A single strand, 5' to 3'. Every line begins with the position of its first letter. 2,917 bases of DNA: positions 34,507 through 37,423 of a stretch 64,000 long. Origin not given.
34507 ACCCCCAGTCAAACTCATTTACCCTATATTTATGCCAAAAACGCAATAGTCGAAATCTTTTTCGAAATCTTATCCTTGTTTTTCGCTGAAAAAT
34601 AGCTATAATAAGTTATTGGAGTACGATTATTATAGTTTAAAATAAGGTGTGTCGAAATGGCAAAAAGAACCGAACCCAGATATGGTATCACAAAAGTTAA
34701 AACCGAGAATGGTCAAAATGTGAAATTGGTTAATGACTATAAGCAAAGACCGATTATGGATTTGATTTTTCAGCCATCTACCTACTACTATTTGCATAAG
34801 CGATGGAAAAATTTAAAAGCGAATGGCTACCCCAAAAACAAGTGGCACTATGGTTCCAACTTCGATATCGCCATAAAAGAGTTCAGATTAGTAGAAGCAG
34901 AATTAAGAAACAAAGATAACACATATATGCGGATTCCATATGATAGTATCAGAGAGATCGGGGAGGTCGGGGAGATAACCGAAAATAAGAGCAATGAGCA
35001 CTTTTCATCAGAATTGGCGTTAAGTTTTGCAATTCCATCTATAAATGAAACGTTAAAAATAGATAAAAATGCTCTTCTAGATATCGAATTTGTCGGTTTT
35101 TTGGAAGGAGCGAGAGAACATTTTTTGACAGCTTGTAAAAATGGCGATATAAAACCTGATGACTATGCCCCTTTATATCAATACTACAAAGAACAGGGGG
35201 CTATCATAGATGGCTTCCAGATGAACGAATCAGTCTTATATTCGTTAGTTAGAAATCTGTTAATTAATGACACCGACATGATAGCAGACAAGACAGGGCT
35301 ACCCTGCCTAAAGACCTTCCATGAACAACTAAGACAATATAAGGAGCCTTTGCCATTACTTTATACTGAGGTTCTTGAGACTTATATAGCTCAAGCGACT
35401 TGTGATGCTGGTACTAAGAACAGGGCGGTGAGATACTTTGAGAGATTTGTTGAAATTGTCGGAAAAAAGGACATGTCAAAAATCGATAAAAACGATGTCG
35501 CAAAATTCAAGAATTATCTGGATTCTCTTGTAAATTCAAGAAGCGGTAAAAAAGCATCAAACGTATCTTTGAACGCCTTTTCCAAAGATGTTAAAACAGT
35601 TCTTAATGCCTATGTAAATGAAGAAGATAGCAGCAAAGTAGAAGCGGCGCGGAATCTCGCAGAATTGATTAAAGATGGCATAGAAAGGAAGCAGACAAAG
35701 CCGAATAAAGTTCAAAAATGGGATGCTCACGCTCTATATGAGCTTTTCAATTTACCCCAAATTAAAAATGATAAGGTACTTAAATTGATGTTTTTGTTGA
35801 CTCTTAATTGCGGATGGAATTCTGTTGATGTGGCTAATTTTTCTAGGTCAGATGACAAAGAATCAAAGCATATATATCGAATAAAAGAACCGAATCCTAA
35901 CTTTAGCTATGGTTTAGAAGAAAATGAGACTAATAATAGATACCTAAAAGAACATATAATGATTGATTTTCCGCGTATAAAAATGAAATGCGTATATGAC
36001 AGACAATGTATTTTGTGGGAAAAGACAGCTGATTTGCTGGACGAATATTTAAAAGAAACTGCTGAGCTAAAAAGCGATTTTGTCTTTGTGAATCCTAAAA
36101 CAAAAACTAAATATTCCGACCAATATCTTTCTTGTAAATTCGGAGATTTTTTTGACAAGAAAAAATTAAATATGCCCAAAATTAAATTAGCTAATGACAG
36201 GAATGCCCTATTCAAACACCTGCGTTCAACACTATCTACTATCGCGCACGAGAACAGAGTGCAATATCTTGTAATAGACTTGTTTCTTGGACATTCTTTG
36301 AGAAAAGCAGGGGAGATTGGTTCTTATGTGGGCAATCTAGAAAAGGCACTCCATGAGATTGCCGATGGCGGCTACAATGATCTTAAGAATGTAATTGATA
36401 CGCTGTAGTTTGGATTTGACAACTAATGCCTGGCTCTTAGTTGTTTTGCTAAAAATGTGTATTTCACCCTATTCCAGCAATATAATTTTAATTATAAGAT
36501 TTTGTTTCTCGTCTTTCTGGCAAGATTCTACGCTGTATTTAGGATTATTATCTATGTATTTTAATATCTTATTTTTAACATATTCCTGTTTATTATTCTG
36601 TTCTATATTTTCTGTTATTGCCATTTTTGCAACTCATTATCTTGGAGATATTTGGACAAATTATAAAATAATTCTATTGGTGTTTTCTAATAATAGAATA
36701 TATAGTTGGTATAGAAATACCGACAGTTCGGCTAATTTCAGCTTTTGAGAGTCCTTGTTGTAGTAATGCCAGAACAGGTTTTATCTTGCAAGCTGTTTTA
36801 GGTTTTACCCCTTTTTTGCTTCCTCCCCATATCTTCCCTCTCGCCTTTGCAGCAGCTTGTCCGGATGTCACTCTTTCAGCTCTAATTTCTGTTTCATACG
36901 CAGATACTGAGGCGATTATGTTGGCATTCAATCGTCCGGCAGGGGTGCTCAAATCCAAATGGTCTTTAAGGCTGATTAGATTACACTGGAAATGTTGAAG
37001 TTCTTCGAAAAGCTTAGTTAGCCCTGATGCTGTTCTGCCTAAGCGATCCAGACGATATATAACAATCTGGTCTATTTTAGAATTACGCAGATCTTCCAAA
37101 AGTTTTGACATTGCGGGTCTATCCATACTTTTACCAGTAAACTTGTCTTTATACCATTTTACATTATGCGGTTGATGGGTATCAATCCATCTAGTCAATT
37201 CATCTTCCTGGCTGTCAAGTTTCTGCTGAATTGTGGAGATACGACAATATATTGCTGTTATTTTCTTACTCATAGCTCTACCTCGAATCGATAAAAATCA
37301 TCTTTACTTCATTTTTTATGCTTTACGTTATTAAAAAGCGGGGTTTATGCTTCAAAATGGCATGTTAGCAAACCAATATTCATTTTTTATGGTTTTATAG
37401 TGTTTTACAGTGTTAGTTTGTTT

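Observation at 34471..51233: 16.7 kb integrative island in tRNA-Pro(GGG) with exact attL/attR footprint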

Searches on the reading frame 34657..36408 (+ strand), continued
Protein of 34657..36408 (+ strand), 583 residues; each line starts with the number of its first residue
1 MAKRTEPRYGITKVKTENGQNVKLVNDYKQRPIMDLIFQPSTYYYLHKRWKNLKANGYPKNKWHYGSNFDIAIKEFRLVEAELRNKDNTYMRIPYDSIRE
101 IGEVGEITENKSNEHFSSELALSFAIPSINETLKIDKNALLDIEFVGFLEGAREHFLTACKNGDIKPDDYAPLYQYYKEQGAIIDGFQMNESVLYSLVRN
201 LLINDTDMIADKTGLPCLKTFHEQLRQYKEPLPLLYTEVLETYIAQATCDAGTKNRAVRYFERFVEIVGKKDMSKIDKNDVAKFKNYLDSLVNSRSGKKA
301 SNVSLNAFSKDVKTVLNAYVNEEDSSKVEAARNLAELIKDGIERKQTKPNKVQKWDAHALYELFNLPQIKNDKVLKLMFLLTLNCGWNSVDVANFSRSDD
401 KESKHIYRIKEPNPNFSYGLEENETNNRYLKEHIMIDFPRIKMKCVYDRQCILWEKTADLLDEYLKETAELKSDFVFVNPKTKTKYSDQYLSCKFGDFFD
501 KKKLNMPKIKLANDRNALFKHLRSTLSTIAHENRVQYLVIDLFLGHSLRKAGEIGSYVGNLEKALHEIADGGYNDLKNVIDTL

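Call 100: search_protein_families(library=pfam, proteins=[window:34657-36405:+, P0002], max_evalue=10)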
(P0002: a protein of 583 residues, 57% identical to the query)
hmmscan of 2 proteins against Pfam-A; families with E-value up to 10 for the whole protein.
window:34657-36405:+ (583 aa): 4 families
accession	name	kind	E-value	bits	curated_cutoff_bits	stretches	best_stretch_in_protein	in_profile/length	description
PF13102.12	Phage_int_SAM_5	-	0.011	16.5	22.3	1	251-322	22-85/98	Phage integrase SAM-like domain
PF23758.1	TPR_HPS5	-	0.015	14.7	27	1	255-300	141-186/385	HPS5 TPR domain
PF00589.27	Phage_integrase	-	0.025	14.8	27.1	1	441-547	59-157/172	Phage integrase family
PF04917.17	Shufflon_N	-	0.089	12.7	27.5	1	269-325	67-121/324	Bacterial shufflon protein, N-terminal constant region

P0002 (583 aa): 7 families
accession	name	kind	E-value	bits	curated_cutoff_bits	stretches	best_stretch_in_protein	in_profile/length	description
PF00589.27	Phage_integrase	-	0.0015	18.8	27.1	1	435-550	57-160/172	Phage integrase family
PF13495.12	Phage_int_SAM_4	-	0.0064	17.3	27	1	239-312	5-78/85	Phage integrase, N-terminal SAM-like domain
PF12731.12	Mating_N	-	0.013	16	21.4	1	140-173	10-43/95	Mating-type protein beta 1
PF21267.3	UBAP-1_UBA2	-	0.053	13.8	27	1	310-329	16-35/39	Ubiquitin-associated protein 1, UBA2 domain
PF13182.11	DUF4007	-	0.094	12.3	27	1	286-354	127-199/288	Protein of unknown function (DUF4007)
PF08775.15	ParB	-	0.18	12.6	25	1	299-363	23-86/126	ParB family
PF16888.10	YwqH-like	-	2.2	9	33.7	0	47-89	57-99/123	YwqH-like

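Call 108: list_cluster_members(proteins=[P0001, P0002])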
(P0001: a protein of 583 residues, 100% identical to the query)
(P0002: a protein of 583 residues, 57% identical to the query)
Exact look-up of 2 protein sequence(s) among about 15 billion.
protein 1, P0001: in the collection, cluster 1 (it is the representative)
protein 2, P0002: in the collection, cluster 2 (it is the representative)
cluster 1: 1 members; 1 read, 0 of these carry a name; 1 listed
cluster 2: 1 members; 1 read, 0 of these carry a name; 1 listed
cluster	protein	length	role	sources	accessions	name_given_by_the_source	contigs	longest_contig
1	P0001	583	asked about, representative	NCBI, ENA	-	-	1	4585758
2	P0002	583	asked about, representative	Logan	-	-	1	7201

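Call 112: find_encoding_contigs(protein=P0012, flank=6000, max_places=3)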
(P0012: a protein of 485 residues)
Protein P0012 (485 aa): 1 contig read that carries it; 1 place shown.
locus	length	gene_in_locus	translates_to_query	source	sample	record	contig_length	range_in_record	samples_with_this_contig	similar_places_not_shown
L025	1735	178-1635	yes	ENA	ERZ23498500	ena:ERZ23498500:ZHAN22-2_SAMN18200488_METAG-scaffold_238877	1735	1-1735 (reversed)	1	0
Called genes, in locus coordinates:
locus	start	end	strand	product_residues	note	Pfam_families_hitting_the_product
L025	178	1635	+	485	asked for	PF00589:Phage_integrase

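Call 116: find_encoding_contigs(protein=P0013, flank=10000, max_places=3)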
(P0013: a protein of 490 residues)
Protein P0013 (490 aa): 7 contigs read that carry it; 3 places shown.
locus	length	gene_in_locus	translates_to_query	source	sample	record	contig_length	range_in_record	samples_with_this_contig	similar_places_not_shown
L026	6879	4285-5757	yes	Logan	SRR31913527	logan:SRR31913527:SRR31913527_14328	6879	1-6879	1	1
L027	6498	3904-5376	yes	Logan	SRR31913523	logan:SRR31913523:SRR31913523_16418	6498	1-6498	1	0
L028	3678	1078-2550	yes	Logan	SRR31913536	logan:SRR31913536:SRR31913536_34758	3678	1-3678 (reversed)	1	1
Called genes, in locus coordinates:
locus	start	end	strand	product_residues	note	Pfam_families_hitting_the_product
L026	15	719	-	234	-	-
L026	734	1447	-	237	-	PF27126:NmeDI_C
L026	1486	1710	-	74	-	PF13560:HTH_31, PF12844:HTH_19, PF01381:HTH_3, PF13443:HTH_26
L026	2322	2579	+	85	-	-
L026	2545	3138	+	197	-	-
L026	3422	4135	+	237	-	PF13472:Lipase_GDSL_2, PF00657:Lipase_GDSL (weak)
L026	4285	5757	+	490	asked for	PF00589:Phage_integrase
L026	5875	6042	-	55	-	-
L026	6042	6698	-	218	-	-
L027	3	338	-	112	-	?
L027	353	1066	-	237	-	PF27126:NmeDI_C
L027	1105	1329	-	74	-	PF13560:HTH_31, PF12844:HTH_19, PF01381:HTH_3, PF13443:HTH_26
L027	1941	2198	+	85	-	-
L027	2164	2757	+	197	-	-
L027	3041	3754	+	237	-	PF13472:Lipase_GDSL_2, PF00657:Lipase_GDSL (weak)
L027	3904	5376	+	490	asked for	PF00589:Phage_integrase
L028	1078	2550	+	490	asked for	PF00589:Phage_integrase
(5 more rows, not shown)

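Call 117: find_encoding_contigs(protein=P0014, flank=10000, max_places=3)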
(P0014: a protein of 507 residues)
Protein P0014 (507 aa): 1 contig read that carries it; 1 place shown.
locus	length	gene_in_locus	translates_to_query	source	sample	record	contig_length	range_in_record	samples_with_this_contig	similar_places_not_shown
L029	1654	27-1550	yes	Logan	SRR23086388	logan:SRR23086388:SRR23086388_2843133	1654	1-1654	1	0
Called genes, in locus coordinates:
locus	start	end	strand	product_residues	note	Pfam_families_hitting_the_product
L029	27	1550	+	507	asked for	PF00589:Phage_integrase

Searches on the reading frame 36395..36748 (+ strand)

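Call 7: search_protein_families(library=pfam, proteins=[window:36395-36748:+], max_evalue=0.01)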
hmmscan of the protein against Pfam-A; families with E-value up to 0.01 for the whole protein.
window:36395-36748:+ (117 aa): 0 families

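Call 8: search_protein_families(library=padloc, proteins=[window:36395-36748:+], max_evalue=0.01)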
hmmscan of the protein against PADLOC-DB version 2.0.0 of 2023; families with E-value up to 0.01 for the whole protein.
window:36395-36748:+ (117 aa): 0 families

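Call 10: search_protein_families(library=ncbifam, proteins=[window:36395-36748:+], max_evalue=0.1)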
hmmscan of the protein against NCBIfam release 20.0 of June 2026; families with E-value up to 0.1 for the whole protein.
window:36395-36748:+ (117 aa): 1 family
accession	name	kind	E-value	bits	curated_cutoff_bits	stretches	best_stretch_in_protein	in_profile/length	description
NF010190.0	PRK13669.1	equivalog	0.055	13.7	96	1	33-72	4-43/78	hypothetical protein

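Call 11: search_protein_families(library=phrogs, proteins=[window:36395-36748:+], max_evalue=0.1)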
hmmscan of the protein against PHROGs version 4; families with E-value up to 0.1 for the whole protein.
window:36395-36748:+ (117 aa): 0 families

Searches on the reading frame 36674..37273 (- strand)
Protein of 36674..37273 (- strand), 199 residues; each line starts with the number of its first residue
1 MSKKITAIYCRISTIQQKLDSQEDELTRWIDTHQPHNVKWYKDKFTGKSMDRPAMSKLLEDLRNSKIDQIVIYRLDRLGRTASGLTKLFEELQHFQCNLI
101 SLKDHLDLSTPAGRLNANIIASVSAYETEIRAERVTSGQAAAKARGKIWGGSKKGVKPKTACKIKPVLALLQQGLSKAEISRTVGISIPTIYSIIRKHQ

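Call 7: search_protein_families(library=pfam, proteins=[window:36674-37273:-], max_evalue=0.01)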
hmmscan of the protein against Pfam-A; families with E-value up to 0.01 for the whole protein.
window:36674-37273:- (199 aa): 4 families
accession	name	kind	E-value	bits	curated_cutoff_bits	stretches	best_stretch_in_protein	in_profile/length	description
PF00239.26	Resolvase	-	2e-36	125.7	23.3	1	7-147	2-144/145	Resolvase, N terminal domain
PF13384.12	HTH_23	-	0.00013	22.1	24.6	1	167-197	10-40/50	Homeodomain-like domain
PF13542.12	HTH_Tnp_ISL3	-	0.0042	17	27.4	0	167-198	20-50/51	Helix-turn-helix domain of transposase family ISL3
PF13412.12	HTH_24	-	0.0066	16.4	21.9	0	168-197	9-40/48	Winged helix-turn-helix DNA-binding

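Call 8: search_protein_families(library=padloc, proteins=[window:36674-37273:-], max_evalue=0.01)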
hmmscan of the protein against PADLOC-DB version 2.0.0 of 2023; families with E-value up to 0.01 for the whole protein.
window:36674-37273:- (199 aa): 0 families

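Call 10: search_protein_families(library=ncbifam, proteins=[window:36674-37273:-], max_evalue=0.1)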
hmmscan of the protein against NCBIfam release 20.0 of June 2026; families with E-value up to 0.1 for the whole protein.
window:36674-37273:- (199 aa): 10 families
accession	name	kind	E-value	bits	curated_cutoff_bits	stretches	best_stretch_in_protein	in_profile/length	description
NF041201.1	recomb_XisF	equivalog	7.1e-26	91.2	375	1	9-148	4-142/465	fdxN element excision recombinase XisF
NF047343.1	SCCmet_CcrB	equivalog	3.5e-24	85.4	900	1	2-146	5-155/542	cassette chromosome recombinase CcrB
NF047344.1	SCCmet_CcrA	equivalog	1.2e-16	60.9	700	1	8-148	6-148/442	cassette chromosome recombinase CcrA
NF009949.0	PRK13413.1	equivalog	2.2e-14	53.6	272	1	9-198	5-196/203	master DNA invertase Mpi family serine-type recombinase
NF049883.1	resolv_YneB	equivalog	5.9e-14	52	175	1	7-184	3-189/211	YneB family resolvase-like protein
NF033518.0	transpos_IS607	equivalog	1e-12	48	110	1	4-94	54-146/187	IS607 family transposase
NF047347.1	SCCmet_CcrC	equivalog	2.8e-11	42.6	900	1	1-147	1-154/558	cassette chromosome recombinase CcrC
NF033545.0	transpos_IS630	equivalog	0.00038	20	100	1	167-198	5-36/299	IS630 family transposase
NF033546.1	transpos_IS21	equivalog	0.026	14.1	160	0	170-197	4-31/294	IS21 family transposase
NF040595.1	HTH_Cbp1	equivalog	0.059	13.3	140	0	164-199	52-87/135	CRISPR DNA repeat-binding protein Cbp1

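Call 11: search_protein_families(library=phrogs, proteins=[window:36674-37273:-], max_evalue=0.1)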
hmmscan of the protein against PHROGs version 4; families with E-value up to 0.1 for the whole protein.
window:36674-37273:- (199 aa): 12 families
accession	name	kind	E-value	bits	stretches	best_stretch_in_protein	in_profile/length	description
phrog_125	-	DNA, RNA and nucleotide metabolism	1.4e-48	166.6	1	6-199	22-204/254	DNA invertase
phrog_95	-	integration and excision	5.4e-39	135.3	1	2-153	86-243/651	integrase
phrog_6620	-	integration and excision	6.5e-10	39.9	1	3-101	55-154/201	transposase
phrog_664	-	DNA, RNA and nucleotide metabolism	0.00032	21.6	1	152-198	81-124/210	DNA binding protein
phrog_3855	-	DNA, RNA and nucleotide metabolism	0.00081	20.8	1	146-196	51-101/115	HTH DNA binding protein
phrog_472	-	transcription regulation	0.017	14.9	1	154-196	206-248/523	WhiB transcriptional factor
phrog_2234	-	tail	0.03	14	1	20-72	168-222/757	tail spike protein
phrog_6831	-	transcription regulation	0.042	14.9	0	167-194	11-38/68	transcriptional regulator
phrog_11108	-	unknown function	0.055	14.3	1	166-199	55-88/180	-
phrog_686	-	DNA, RNA and nucleotide metabolism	0.087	14.1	0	169-197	43-71/76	HTH DNA binding protein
phrog_4494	-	unknown function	0.088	14.3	0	165-193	9-37/109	-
phrog_645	-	DNA, RNA and nucleotide metabolism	0.099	13.7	0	157-198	20-62/196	Rnase E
